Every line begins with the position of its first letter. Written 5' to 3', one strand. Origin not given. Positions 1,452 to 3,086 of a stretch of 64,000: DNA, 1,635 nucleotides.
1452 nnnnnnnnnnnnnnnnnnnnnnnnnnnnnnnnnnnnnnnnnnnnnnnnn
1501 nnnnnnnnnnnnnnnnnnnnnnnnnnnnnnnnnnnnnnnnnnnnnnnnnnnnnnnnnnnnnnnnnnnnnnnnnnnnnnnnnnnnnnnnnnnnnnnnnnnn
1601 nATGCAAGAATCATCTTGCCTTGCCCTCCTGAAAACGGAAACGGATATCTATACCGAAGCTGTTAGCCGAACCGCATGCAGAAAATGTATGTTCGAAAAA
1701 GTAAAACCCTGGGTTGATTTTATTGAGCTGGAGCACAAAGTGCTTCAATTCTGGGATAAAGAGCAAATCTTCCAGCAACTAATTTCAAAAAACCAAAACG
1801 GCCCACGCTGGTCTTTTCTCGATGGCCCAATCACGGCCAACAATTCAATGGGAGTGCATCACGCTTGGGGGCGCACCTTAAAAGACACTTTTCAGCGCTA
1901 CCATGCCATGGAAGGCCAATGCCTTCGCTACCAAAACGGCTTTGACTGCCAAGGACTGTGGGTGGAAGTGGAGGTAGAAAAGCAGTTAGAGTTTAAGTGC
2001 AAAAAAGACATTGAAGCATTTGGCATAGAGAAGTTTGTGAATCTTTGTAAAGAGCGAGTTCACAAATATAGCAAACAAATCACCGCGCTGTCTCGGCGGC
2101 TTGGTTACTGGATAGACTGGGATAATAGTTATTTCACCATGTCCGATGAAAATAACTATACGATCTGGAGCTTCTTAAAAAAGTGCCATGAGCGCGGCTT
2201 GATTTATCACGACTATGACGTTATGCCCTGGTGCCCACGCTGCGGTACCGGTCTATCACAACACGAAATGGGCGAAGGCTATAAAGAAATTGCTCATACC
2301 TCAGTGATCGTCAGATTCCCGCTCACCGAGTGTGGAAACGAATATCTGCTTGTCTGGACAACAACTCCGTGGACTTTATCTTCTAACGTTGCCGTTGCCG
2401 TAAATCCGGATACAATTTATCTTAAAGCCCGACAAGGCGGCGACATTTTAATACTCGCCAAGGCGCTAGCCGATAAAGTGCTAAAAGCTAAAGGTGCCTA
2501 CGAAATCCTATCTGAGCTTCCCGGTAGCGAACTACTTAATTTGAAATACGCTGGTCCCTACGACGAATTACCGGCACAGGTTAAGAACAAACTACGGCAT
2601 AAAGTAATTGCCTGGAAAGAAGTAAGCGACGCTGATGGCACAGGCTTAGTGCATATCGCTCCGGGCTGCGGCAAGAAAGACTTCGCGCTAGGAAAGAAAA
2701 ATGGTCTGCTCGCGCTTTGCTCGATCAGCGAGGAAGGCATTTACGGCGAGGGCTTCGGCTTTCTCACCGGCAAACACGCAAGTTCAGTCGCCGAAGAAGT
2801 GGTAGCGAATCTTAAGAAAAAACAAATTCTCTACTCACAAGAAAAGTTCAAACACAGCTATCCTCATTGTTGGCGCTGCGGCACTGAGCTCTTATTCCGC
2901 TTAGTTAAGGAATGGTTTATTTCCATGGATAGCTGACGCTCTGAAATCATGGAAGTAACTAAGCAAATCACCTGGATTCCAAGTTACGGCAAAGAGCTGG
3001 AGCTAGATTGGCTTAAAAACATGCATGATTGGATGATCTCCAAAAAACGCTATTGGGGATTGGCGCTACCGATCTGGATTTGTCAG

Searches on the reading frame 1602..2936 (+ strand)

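Call 62: search_protein_families(library=pfam, proteins=[window:1602-2936:+], max_evalue=0.00001)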
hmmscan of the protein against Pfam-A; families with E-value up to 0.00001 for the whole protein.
window:1602-2936:+ (444 aa): 1 family
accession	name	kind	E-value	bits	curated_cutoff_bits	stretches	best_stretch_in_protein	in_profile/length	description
PF00133.28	tRNA-synt_1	-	1.7e-48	165.8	22.7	1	47-443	2-197/414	tRNA synthetases class I (I, L, M and V)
